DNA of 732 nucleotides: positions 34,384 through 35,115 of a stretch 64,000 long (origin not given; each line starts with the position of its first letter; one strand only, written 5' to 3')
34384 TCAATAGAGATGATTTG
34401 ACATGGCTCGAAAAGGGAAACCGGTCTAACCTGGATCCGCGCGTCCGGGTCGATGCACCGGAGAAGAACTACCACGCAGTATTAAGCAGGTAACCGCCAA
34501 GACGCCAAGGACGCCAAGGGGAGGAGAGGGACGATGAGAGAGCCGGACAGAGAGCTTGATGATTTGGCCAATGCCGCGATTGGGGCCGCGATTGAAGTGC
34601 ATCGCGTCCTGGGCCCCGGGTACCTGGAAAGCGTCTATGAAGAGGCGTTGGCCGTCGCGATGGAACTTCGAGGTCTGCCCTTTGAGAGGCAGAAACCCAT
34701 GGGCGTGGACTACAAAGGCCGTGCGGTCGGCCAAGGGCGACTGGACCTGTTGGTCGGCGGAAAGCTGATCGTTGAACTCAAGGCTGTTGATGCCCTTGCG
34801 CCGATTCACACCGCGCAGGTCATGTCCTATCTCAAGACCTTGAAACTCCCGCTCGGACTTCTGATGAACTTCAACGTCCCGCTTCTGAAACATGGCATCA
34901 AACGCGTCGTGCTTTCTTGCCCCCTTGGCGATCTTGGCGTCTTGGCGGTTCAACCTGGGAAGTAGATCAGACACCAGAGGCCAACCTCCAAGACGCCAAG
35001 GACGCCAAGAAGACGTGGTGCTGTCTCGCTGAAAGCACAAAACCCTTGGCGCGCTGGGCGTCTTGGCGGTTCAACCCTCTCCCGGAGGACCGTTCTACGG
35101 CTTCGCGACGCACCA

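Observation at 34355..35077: GxxExxY nuclease-like gene carried in a cassette bounded by nested inverted and direct triple-hexamer repeats; the same repeat architecture with other hexamers sits beside other small accessory genes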

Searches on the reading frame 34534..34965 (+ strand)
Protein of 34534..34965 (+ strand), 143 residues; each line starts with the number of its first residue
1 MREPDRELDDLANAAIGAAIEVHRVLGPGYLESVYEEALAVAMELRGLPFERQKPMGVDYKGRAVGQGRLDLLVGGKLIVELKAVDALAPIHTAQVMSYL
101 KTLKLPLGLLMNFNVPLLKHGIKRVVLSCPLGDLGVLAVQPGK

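Call 6: search_protein_families(library=ncbifam, proteins=[window:34534-34965:+], max_evalue=0.01)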
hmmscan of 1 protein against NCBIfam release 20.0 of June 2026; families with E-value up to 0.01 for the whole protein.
window:34534-34965:+ (143 aa): 1 family
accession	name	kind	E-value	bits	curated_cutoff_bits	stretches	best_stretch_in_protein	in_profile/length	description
TIGR04256.1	GxxExxY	subfamily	1.5e-41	141.4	35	1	11-126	2-116/116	GxxExxY protein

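Call 7: search_protein_families(library=pfam, proteins=[window:34534-34965:+], max_evalue=0.01)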
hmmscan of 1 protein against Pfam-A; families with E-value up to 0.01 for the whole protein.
window:34534-34965:+ (143 aa): 1 family
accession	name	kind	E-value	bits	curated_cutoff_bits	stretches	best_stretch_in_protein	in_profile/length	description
PF13366.12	PDDEXK_3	-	1.2e-40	139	22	1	10-125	2-117/117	PD-(D/E)XK nuclease superfamily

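Call 17: find_encoding_contigs(protein=window:34534-34965:+, flank=10000, max_places=6)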
Protein window:34534-34965:+ (143 aa): no gene with exactly this product is on record in the collection.

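Call 19: find_homologous_proteins(query=window:34534-34965:+, max_evalue=1e-10)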
Query window:34534-34965:+ (143 aa): 7952 proteins with E <= 1e-10 among 8000 candidates; the best 120 are listed.
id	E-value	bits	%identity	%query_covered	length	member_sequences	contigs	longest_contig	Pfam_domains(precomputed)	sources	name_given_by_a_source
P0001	1.7e-85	302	100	100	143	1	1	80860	PF13366.13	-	-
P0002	2.2e-73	263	86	99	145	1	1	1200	PF13366.13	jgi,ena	-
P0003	8.8e-72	258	86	99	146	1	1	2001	PF13366.13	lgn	-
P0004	8.4e-70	251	83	99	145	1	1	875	PF13366.13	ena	-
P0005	9.0e-70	251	86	97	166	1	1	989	PF13366.13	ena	-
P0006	3.6e-69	249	82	99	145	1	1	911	PF13366.13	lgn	-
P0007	1.2e-68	247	84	98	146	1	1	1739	PF13366.13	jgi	jgi:GxxExxY protein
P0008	1.7e-67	244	83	100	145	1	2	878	PF13366.13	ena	-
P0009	2.4e-67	243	82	100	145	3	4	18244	PF13366.13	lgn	-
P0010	9.8e-67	241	79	99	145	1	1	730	PF13366.13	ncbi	-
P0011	1.9e-66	240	82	99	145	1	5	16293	PF13366.13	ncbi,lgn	-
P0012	2.4e-66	240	80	98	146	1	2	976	PF13366.13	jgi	-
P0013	5.4e-66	239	76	99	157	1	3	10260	PF13366.13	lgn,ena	-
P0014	2.0e-65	237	81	99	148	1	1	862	PF13366.13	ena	-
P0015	9.0e-65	235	80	98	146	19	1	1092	PF13366.13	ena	-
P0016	1.4e-64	234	79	98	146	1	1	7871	PF13366.13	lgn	-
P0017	1.4e-64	234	77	99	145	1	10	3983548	PF13366.13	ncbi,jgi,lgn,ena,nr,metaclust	ncbi:MAG: GxxExxY protein [Lentisphaerae bacterium]|jgi:GxxExxY protein|nr:GxxExxY protein [Lentisph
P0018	1.7e-64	234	80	99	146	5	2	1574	PF13366.13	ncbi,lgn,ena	-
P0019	2.1e-64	234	79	99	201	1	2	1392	PF13366.13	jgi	jgi:GxxExxY protein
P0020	5.4e-64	232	81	98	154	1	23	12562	PF13366.13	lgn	-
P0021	1.0e-63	231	76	100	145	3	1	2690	PF13366.13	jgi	jgi:GxxExxY protein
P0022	5.3e-63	229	78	96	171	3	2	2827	PF13366.13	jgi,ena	-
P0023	8.6e-63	228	76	98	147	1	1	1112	PF13366.13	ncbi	-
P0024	9.0e-63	228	77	99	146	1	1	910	PF13366.13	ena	-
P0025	1.6e-62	228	78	98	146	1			PF13366.13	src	-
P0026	1.9e-62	227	77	97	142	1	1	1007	PF13366.13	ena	-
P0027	6.5e-62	226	78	97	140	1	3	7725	PF13366.13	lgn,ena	-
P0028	7.8e-62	225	74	100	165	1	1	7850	PF13366.13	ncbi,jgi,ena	-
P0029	1.9e-61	224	76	100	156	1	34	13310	PF13366.13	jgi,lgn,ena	jgi:GxxExxY protein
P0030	2.5e-61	224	77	96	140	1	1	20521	PF13366.13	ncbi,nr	ncbi:MAG: GxxExxY protein [Nitrospinae bacterium]|nr:GxxExxY protein [Nitrospinota bacterium]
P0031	2.7e-61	224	77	99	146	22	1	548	PF13366.13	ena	-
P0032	3.0e-61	223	78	98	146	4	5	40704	PF13366.13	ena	-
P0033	3.1e-61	223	79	96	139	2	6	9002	PF13366.13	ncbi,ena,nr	ncbi:MAG: GxxExxY protein [Lentisphaerae bacterium]|nr:GxxExxY protein [Lentisphaerota bacterium]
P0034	3.2e-61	223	78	100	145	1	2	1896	PF13366.13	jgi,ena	-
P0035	5.7e-61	223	72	98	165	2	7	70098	PF13366.13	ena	-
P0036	6.3e-61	222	77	97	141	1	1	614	PF13366.13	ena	-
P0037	7.4e-61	222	75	99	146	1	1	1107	PF13366.13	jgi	jgi:GxxExxY protein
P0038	7.6e-61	222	77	97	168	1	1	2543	PF13366.13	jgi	jgi:GxxExxY protein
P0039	8.6e-61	222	80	90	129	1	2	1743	PF13366.13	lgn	-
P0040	1.2e-60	222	75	99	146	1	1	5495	PF13366.13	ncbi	ncbi:MAG: GxxExxY protein [bacterium]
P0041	1.5e-60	221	77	97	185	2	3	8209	PF13366.13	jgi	jgi:GxxExxY protein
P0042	1.9e-60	221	74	98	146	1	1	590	PF13366.13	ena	-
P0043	4.1e-60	220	77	96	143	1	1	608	PF13366.13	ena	-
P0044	6.8e-60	219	74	98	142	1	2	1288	PF13366.13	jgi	jgi:GxxExxY protein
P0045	1.2e-59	218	77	90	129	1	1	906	PF13366.13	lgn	-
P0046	1.2e-59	218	77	94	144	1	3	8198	PF13366.13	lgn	-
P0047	4.2e-59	217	77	92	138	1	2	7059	PF13366.13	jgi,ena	-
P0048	4.2e-59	216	72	98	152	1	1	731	PF13366.13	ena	-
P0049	4.3e-59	216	72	97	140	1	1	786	PF13366.13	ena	-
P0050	4.5e-59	216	75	97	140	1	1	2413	PF13366.13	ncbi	-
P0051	1.1e-58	215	77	93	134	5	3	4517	PF13366.13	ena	-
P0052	1.2e-58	215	75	94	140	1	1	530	PF13366.13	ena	-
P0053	2.0e-58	214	74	99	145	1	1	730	PF13366.13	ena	-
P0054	2.2e-58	214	76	97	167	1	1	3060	PF13366.13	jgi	jgi:GxxExxY protein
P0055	2.3e-58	214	77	93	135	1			PF13366.13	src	-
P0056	2.6e-58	214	76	90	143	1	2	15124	PF13366.13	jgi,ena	-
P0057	2.9e-58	214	73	100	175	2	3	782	PF13366.13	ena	-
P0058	4.5e-58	213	74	98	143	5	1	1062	PF13366.13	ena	-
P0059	1.9e-57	211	76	95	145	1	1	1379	PF13366.13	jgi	-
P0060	2.4e-57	211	74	94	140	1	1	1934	PF13366.13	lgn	-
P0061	2.8e-57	211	72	99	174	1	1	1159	PF13366.13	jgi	jgi:GxxExxY protein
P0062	2.8e-57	211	71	99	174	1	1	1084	PF13366.13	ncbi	-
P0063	2.9e-57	211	71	99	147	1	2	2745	PF13366.13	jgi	jgi:GxxExxY protein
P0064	4.5e-57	210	73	97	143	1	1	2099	PF13366.13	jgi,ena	-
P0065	4.6e-57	210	76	89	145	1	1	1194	PF13366.13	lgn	-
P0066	5.8e-57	210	75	98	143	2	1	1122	PF13366.13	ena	-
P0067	1.4e-56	208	71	96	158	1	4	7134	PF13366.13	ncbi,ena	-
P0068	1.8e-56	208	69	99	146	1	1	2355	PF13366.13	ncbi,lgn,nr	ncbi:MAG: GxxExxY protein [Sinobacteraceae bacterium]|nr:GxxExxY protein [Nevskiaceae bacterium]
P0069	2.8e-56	207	72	97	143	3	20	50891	PF13366.13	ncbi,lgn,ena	-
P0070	3.3e-56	207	71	99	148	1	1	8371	PF13366.13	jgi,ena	-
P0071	8.7e-56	206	71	96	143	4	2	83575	PF13366.13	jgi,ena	-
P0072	9.5e-56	206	69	98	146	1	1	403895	PF13366.13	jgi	jgi:GxxExxY protein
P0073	1.0e-55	206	70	98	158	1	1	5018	PF13366.13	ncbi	-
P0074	2.0e-55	205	72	98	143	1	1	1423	PF13366.13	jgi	jgi:GxxExxY protein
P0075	2.0e-55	205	73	89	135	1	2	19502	PF13366.13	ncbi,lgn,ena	-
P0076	2.4e-55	204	72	95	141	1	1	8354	PF13366.13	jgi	jgi:GxxExxY protein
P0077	2.9e-55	204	71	97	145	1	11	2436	PF13366.13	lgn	-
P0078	3.1e-55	204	69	99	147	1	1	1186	PF13366.13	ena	-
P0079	3.4e-55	204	76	89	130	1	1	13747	PF13366.13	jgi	jgi:GxxExxY protein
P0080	3.5e-55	204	69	98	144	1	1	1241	PF13366.13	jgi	-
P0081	6.1e-55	203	75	88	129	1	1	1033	PF13366.13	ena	-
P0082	7.0e-55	203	69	98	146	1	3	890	PF13366.13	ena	-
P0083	7.1e-55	203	76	89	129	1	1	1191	PF13366.13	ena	-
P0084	7.9e-55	203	72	95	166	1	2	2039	PF13366.13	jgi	jgi:GxxExxY protein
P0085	8.2e-55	203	72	96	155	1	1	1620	PF13366.13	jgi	jgi:GxxExxY protein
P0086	8.4e-55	203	77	89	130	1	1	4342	PF13366.13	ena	-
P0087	1.1e-54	202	69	97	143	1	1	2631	PF13366.13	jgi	jgi:GxxExxY protein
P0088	1.6e-54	202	69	98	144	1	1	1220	PF13366.13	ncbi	-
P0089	1.7e-54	202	74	89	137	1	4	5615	PF13366.13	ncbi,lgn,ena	-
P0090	1.7e-54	202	77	90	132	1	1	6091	PF13366.13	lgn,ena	-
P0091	1.9e-54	201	74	89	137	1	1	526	PF13366.13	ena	-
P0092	2.2e-54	201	73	89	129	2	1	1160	PF13366.13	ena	-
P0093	2.5e-54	201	69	95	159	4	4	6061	PF13366.13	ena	-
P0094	3.0e-54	201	70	99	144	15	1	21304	PF13366.13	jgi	jgi:GxxExxY protein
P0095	3.4e-54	201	70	94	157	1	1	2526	PF13366.13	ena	-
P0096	6.0e-54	200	68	97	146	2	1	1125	PF13366.13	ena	-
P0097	6.1e-54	200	69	98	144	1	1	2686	PF13366.13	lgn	-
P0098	1.6e-53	198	73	89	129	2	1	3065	PF13366.13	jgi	jgi:GxxExxY protein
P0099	3.2e-53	197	73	90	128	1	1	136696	PF13366.13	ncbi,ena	-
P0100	1.5e-52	195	75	89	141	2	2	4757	PF13366.13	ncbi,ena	-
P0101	2.2e-52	195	73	90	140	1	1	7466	PF13366.13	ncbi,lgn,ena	-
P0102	2.7e-52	194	72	90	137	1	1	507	PF13366.13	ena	-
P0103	2.7e-52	194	72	88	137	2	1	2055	PF13366.13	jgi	jgi:GxxExxY protein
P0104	3.1e-52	194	69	94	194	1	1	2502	PF13366.13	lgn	-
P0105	3.5e-52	194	72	89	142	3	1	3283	PF13366.13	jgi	-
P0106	3.6e-52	194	68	96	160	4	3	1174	PF13366.13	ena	-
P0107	3.7e-52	194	71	89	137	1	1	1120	PF13366.13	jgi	-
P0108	4.0e-52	194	73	89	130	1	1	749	PF13366.13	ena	-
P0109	4.8e-52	194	73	89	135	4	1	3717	PF13366.13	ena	-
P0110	5.5e-52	193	73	90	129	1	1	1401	PF13366.13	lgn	-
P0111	6.3e-52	193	71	89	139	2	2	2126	PF13366.13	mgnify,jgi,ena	mgnify:CR=1 FL=1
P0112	7.7e-52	193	68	95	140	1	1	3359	PF13366.13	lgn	-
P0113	8.6e-52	193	72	88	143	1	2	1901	PF13366.13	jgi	-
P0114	1.0e-51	193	76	89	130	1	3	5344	PF13366.13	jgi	jgi:GxxExxY protein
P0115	1.2e-51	192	69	94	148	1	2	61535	PF13366.13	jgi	jgi:GxxExxY protein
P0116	1.3e-51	192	74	88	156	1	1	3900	PF13366.13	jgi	jgi:GxxExxY protein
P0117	1.5e-51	192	76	83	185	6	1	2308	PF13366.13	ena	-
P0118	1.5e-51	192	70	90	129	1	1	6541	PF13366.13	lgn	-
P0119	1.6e-51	192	75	90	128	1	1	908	PF13366.13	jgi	jgi:GxxExxY protein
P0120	1.6e-51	192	71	88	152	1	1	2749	PF13366.13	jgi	-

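Call 29: find_encoding_contigs(protein=P0017, flank=3000, max_places=6)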
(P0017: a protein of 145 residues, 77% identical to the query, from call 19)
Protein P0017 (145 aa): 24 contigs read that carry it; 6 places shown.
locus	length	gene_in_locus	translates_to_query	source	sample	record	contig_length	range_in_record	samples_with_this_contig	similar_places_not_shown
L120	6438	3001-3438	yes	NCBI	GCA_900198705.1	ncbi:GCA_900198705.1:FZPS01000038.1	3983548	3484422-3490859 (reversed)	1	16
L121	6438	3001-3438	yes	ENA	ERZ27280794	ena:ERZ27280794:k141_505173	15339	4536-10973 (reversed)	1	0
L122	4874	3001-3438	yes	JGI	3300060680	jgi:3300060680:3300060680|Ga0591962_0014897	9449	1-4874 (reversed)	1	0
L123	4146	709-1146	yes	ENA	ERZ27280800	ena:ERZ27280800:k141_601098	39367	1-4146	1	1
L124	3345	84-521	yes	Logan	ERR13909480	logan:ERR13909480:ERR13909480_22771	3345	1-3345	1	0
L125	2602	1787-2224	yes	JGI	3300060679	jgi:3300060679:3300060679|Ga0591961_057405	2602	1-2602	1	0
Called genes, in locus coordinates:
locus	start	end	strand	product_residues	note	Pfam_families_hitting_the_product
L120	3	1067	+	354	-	PF04055:Radical_SAM (weak)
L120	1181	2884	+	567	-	PF01555:N6_N4_Mtase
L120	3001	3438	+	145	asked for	PF13366:PDDEXK_3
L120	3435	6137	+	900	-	PF04851:ResIII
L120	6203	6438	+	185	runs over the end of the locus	PF01613:Flavin_Reduct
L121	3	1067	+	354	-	PF04055:Radical_SAM (weak)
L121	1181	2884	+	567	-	PF01555:N6_N4_Mtase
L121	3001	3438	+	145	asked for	PF13366:PDDEXK_3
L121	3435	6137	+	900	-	PF04851:ResIII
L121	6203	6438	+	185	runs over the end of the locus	PF01613:Flavin_Reduct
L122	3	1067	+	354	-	PF04055:Radical_SAM (weak)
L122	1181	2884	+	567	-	PF01555:N6_N4_Mtase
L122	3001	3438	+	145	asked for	PF13366:PDDEXK_3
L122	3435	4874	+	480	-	?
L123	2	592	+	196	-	?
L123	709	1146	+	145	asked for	PF13366:PDDEXK_3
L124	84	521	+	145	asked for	PF13366:PDDEXK_3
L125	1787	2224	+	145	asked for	PF13366:PDDEXK_3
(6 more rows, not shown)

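Call 44: find_related_loci(query=A1, collection=metagenome_contigs, flank=2500)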
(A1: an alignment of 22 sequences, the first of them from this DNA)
Query A1 (128 aa) in metagenome_contigs; peptide patterns used: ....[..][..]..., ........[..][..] (x = any residue, [..] = any of these).
600 stretches matched a pattern (row limit reached: there are more); 571 encode a relative of the query (tblastn E <= 1e-3); the best 80 are kept; 80 distinct loci.
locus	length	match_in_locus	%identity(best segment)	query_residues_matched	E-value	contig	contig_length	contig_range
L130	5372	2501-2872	73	3-126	3e-58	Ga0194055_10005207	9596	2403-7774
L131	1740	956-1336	72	2-128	9e-58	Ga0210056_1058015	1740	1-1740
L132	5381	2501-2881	72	2-128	6e-55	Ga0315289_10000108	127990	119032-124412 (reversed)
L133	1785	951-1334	65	1-128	4e-56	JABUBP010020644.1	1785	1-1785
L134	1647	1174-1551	71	3-128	1e-55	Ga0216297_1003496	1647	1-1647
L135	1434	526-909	68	1-128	3e-55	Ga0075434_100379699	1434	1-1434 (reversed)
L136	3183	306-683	67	1-126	5e-53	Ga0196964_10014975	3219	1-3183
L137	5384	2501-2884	65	1-128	6e-52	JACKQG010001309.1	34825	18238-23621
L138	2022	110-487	63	3-128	5e-52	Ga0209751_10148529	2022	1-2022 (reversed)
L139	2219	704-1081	65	3-128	1e-51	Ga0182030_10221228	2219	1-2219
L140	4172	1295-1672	63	3-128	9e-51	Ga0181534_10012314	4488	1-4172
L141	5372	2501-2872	65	3-128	6e-51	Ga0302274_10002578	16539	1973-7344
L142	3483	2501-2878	67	3-128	4e-50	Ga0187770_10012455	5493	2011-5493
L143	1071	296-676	62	1-127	2e-52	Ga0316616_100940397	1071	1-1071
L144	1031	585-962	58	2-127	8e-52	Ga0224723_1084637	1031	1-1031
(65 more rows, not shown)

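Call 54: search_solved_structures(query=window:34534-34965:+, max_evalue=0.01, show_alignments=1)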
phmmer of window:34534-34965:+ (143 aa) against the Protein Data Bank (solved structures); distinct sequences matched with E-value up to 0.01: 0.

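Call 69: predict_structure(alignment_id=A3)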
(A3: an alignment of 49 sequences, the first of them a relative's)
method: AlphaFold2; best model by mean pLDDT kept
length: 143 residues; sequences in the alignment: 49
mean_pLDDT: 89.1   pTM: 0.81
mean pLDDT of the five models: 89.1, 88.1, 87.6, 86.7, 83.6
residues with pLDDT >= 90: 110; 70-90: 16; 50-70: 7; < 50: 10
segments of 3 or more residues with pLDDT < 50: 135-143
pLDDT, mean of each block of 10 residues (from residue 1): 83 98 97 97 98 89 90 97 95 95 94 94 88 47 42
secondary structure, 60 per line:
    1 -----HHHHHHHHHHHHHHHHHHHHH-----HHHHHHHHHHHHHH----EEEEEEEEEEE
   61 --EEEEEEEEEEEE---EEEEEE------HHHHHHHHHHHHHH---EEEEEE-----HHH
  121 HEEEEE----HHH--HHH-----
elements in order: H6-26 H32-45 E50-60 E63-74 E78-83 H90-103 E107-112 H118-121 E122-126

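Call 72: fold_search(model_id=the predicted structure, library=pdb)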
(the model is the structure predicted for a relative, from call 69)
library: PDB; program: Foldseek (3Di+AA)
matches with E <= 10: 382; with E <= 0.001: 0
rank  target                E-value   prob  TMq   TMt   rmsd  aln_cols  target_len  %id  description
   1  4ic1_B                2.4e-03  1.00  0.53  0.39  12.4       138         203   15  Crystal structure of SSO0001 (released 2013-01-16)
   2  4ic1_G                4.0e-03  0.99  0.49  0.37  12.9       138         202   17  Crystal structure of SSO0001 (released 2013-01-16)
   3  4ic1_A                5.5e-03  1.00  0.53  0.39  12.7       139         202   17  Crystal structure of SSO0001 (released 2013-01-16)
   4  6m9k_B                7.2e-03  0.97  0.46  0.31  15.5       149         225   17  Crystal structure of lambda exonuclease in complex with the Red beta C-terminal domain (released 2019-01-02)
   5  3sm4_B                7.7e-03  0.97  0.48  0.32  15.8       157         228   15  Crystal Structure of the K131A Mutant of Lambda Exonuclease in Complex with a 5'-Phosphorylated 14-mer/12-mer Duplex a (released 2011-07-20)
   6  4ic1_D                8.2e-03  0.90  0.38  0.28  12.2       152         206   18  Crystal structure of SSO0001 (released 2013-01-16)
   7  3syy                  9.3e-03  0.97  0.49  0.38  15.3       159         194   12  Crystal Structure of an alkaline exonuclease (LHK-Exo) from Laribacter hongkongensis (released 2012-02-15)
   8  3k93                  1.2e-02  0.84  0.41  0.28  16.2       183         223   10  Crystal structure of phage related exonuclease (YP_719632.1) from HAEMOPHILUS SOMNUS 129PT at 2.15 A resolution (released 2009-11-03)
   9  3slp_A                1.3e-02  0.96  0.48  0.33  15.1       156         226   15  Crystal Structure of Lambda Exonuclease in Complex with a 12 BP Symmetric DNA Duplex (released 2011-07-20)
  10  1avq_A                1.4e-02  0.94  0.46  0.31  15.4       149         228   16  TOROIDAL STRUCTURE OF LAMBDA EXONUCLEASE DETERMINED AT 2.4 ANGSTROMS (released 1998-03-18)
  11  3sz4                  2.3e-02  0.90  0.48  0.37  15.4       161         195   12  Crystal Structure of LHK-Exo in complex with dAMP (released 2012-02-15)
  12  1avq_C                3.9e-02  0.87  0.48  0.33  14.9       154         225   16  TOROIDAL STRUCTURE OF LAMBDA EXONUCLEASE DETERMINED AT 2.4 ANGSTROMS (released 1998-03-18)
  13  9iac_A                3.9e-02  0.51  0.33  0.21  12.5       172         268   10  Structure of the Argonaute-associated Cas4 family protein 1 (ACE1) from Microcystis aeruginosa (MaACE1) (released 2025-04-23)
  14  2zyz_C                4.2e-02  0.72  0.32  0.44   8.0       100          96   16  Pyrobaculum aerophilum splicing endonuclease (released 2009-06-23)
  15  3sm4_A                4.5e-02  0.77  0.43  0.30  15.8       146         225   16  Crystal Structure of the K131A Mutant of Lambda Exonuclease in Complex with a 5'-Phosphorylated 14-mer/12-mer Duplex a (released 2011-07-20)
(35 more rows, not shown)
